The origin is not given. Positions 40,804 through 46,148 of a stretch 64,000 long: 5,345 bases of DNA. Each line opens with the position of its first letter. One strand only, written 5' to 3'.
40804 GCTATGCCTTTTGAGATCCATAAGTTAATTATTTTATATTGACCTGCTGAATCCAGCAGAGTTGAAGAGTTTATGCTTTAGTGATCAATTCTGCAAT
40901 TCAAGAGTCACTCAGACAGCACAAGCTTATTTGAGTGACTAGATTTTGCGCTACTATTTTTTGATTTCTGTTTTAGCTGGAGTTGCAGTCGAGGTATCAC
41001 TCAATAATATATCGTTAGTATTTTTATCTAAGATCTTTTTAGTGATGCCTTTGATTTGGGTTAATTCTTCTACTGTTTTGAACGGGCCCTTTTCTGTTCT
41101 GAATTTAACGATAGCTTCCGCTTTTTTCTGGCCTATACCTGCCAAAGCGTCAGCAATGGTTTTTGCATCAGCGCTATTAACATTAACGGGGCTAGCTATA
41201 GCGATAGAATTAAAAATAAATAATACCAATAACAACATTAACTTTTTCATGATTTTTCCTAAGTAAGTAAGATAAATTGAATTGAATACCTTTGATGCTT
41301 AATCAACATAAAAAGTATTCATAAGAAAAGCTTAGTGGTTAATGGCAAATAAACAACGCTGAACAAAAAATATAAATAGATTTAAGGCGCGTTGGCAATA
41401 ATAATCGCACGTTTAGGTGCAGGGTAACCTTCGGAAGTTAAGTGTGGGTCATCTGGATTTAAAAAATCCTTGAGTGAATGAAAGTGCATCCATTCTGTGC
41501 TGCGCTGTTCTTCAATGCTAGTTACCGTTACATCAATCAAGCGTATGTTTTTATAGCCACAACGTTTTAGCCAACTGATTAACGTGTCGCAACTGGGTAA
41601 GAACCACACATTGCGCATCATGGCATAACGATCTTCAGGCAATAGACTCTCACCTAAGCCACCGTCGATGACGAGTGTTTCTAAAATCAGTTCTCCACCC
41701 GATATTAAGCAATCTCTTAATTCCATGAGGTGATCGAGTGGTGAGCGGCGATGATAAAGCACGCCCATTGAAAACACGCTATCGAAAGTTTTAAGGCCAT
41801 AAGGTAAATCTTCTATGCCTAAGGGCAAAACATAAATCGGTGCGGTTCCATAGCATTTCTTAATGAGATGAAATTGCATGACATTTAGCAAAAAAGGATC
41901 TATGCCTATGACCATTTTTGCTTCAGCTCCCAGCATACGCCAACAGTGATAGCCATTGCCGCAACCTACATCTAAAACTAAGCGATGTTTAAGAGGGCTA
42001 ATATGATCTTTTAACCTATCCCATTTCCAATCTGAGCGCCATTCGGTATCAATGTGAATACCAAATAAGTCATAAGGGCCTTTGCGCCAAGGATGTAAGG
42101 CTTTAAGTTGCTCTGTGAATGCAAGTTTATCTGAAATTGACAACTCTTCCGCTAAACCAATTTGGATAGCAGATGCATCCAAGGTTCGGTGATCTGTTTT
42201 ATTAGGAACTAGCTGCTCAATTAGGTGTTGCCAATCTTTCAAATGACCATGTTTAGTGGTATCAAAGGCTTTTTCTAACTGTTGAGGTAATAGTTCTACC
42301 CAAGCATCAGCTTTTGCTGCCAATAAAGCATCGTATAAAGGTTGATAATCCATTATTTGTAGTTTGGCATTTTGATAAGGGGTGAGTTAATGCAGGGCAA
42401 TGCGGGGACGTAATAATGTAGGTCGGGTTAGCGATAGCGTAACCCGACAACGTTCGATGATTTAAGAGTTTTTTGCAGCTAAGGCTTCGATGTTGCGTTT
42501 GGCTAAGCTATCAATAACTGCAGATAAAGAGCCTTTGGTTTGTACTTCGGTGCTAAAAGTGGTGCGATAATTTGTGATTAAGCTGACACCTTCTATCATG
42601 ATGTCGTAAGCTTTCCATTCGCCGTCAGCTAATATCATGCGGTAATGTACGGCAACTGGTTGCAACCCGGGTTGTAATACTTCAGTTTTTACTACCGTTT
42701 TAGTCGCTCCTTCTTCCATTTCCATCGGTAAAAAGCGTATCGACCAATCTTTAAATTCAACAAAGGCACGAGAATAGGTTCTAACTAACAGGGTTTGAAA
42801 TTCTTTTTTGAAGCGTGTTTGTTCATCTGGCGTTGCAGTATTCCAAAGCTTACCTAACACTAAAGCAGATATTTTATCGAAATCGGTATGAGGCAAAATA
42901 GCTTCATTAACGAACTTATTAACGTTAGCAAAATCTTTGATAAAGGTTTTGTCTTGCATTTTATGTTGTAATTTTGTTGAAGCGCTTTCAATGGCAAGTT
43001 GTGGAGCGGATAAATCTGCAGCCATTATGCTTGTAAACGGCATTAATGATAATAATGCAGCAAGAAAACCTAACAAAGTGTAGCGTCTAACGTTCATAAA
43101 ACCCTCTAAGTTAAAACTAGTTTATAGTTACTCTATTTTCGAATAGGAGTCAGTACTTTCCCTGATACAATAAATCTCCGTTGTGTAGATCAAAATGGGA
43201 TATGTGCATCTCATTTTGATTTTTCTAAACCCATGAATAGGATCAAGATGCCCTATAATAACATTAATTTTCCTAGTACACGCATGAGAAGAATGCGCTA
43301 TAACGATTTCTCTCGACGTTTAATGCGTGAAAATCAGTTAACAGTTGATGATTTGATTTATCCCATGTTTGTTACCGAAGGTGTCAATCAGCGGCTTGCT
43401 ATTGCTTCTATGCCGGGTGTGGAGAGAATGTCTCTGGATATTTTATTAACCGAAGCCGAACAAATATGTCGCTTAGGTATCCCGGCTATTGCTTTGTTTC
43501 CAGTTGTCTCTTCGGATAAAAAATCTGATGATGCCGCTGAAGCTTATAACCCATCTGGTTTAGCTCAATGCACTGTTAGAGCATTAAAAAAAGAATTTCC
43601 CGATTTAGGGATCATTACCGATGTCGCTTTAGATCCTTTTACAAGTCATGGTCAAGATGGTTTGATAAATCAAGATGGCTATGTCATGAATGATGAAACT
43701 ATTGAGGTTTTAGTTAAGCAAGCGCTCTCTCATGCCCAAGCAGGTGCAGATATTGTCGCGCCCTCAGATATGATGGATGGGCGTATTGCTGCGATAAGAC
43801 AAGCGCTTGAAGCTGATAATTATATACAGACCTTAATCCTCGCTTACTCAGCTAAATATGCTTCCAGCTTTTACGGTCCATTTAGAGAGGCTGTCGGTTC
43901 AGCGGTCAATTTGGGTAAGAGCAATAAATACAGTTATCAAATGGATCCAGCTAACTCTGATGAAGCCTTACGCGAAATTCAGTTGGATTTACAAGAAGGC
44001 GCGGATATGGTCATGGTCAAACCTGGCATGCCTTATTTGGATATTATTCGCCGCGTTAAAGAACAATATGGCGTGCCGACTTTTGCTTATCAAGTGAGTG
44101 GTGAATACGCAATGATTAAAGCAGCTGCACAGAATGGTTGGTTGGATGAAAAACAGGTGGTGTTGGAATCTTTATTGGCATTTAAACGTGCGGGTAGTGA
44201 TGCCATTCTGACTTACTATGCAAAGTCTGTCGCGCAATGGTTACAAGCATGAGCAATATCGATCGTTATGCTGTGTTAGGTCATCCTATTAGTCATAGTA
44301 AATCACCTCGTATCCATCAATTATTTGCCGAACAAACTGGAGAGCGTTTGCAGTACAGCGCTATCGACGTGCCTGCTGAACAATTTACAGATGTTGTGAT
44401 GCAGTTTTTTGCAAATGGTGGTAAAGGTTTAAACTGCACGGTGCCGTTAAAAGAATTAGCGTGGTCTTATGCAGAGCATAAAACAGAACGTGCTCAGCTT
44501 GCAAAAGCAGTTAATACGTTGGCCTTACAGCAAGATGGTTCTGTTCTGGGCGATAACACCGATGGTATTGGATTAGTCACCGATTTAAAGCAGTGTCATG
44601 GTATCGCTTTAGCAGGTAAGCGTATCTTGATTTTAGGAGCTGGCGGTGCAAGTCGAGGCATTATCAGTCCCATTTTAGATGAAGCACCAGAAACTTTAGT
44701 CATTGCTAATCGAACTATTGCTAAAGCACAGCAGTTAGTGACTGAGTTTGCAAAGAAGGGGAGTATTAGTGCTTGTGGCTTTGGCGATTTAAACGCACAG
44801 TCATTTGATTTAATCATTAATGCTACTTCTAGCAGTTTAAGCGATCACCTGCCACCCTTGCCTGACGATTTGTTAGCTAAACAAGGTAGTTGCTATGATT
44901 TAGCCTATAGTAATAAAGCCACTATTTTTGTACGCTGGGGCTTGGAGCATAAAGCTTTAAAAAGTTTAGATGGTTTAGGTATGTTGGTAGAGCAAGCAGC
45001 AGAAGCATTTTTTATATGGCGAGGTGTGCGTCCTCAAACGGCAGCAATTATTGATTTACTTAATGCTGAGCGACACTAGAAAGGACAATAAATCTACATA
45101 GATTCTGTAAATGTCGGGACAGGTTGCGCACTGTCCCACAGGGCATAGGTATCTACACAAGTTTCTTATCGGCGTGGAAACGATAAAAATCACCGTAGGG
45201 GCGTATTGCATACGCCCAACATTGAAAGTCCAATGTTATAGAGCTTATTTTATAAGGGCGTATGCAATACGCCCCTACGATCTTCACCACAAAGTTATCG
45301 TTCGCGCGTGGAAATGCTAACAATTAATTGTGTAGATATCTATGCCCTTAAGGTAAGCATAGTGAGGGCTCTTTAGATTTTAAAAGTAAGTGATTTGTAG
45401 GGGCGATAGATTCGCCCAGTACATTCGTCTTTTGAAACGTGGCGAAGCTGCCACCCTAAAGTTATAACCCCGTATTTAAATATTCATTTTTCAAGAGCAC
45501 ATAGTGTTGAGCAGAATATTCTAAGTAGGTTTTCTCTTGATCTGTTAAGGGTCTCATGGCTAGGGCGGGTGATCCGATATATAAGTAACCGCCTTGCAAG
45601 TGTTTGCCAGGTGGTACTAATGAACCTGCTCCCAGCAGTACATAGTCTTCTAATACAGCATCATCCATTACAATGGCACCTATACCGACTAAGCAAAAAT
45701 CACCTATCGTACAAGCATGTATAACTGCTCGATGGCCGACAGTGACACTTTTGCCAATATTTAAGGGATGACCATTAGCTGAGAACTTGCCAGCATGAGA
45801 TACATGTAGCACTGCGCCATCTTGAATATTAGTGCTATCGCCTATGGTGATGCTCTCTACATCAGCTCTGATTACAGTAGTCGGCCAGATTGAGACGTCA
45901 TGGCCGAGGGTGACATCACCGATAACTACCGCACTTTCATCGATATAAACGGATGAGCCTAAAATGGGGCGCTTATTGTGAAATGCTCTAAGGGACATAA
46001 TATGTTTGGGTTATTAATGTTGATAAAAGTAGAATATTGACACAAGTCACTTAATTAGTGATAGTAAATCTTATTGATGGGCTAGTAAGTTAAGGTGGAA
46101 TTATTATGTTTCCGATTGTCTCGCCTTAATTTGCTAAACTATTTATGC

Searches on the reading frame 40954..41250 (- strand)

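Call 37: search_protein_families(library=pfam, proteins=[window:40954-41250:-], max_evalue=0.0001)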
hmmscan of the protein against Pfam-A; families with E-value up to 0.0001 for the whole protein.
window:40954-41250:- (98 aa): 4 families
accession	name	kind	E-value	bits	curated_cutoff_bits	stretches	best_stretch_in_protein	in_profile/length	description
PF12836.13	HHH_3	-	3.2e-17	62.8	27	1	20-78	4-61/65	Helix-hairpin-helix motif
PF00633.29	HHH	-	2.4e-07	30.7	24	0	26-50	7-30/30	Helix-hairpin-helix motif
PF14520.12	HHH_5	-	1.4e-05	25.9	27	0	20-49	25-53/57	Helix-hairpin-helix domain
PF03934.19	T2SSK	-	7e-05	23.5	24.2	1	22-72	1-51/63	Type II secretion system (T2SS), protein K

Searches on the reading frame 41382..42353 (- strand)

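Call 35: search_protein_families(library=pfam, proteins=[window:41382-42353:-], max_evalue=0.0001)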
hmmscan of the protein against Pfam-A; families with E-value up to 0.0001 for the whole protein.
window:41382-42353:- (323 aa): 6 families
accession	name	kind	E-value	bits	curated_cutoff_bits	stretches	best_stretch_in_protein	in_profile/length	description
PF08003.17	Methyltransf_9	-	2.3e-130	434.6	23.8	1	9-321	4-314/315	Protein of unknown function (DUF1698)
PF08241.18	Methyltransf_11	-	2.2e-09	38.2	21.2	1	127-224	1-95/95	Methyltransferase domain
PF13489.12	Methyltransf_23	-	4.9e-09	36.6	27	1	118-271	16-163/164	Methyltransferase domain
PF13847.12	Methyltransf_31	-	1.4e-08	34.9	27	1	126-233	7-118/145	Methyltransferase domain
PF13649.12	Methyltransf_25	-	3.1e-07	31.4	27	1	126-220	1-97/97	Methyltransferase domain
PF08242.18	Methyltransf_12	-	7.1e-05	23.9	30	0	127-221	1-97/98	Methyltransferase domain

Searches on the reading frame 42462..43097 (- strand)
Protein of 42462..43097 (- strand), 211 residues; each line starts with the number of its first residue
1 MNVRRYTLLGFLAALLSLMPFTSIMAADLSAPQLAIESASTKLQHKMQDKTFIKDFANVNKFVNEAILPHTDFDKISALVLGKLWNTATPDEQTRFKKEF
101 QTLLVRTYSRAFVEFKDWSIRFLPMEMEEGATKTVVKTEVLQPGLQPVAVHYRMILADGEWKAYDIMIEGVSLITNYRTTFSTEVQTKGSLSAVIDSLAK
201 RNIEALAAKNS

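Call 35: search_protein_families(library=pfam, proteins=[window:42462-43097:-], max_evalue=0.0001)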
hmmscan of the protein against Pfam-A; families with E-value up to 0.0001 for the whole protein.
window:42462-43097:- (211 aa): 1 family
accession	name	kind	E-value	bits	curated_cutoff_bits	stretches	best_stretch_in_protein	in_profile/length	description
PF05494.18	MlaC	-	4e-49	167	26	1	38-200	2-166/166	MlaC protein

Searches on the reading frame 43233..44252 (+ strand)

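Call 35: search_protein_families(library=pfam, proteins=[window:43233-44252:+], max_evalue=0.0001)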
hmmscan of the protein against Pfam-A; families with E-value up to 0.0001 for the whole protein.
window:43233-44252:+ (339 aa): 1 family
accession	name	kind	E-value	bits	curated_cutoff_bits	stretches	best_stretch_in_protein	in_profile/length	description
PF00490.27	ALAD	-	4e-142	473.5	24.6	1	16-336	2-317/317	Delta-aminolevulinic acid dehydratase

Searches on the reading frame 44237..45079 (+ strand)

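Call 35: search_protein_families(library=pfam, proteins=[window:44237-45079:+], max_evalue=0.0001)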
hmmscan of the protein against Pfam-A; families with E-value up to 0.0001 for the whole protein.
window:44237-45079:+ (280 aa): 3 families
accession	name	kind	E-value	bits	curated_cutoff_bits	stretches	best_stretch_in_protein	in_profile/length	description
PF08501.16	Shikimate_dh_N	-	3.4e-22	78.9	27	1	13-95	1-83/83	Shikimate dehydrogenase substrate binding domain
PF01488.26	Shikimate_DH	-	5.5e-12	46.4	24.3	1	124-200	9-86/138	Shikimate / quinate 5-dehydrogenase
PF18317.6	SDH_C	-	3.6e-10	39.8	25.8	1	246-273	1-28/31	Shikimate 5'-dehydrogenase C-terminal domain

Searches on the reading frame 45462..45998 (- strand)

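Call 35: search_protein_families(library=pfam, proteins=[window:45462-45998:-], max_evalue=0.0001)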
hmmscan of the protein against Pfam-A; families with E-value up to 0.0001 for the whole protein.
window:45462-45998:- (178 aa): 3 families
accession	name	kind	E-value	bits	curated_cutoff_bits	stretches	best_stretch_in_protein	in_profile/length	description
PF00132.30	Hexapep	-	3.3e-17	61.8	27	2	96-128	2-34/36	Bacterial transferase hexapeptide (six repeats)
PF25084.1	LbH_EIF2B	-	3.7e-06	27.3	54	0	79-125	22-67/105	EIF2B subunit epsilon LbH domain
PF21711.3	DCTN5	-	1.2e-05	25.5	40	1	34-149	39-155/182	Dynactin subunit 5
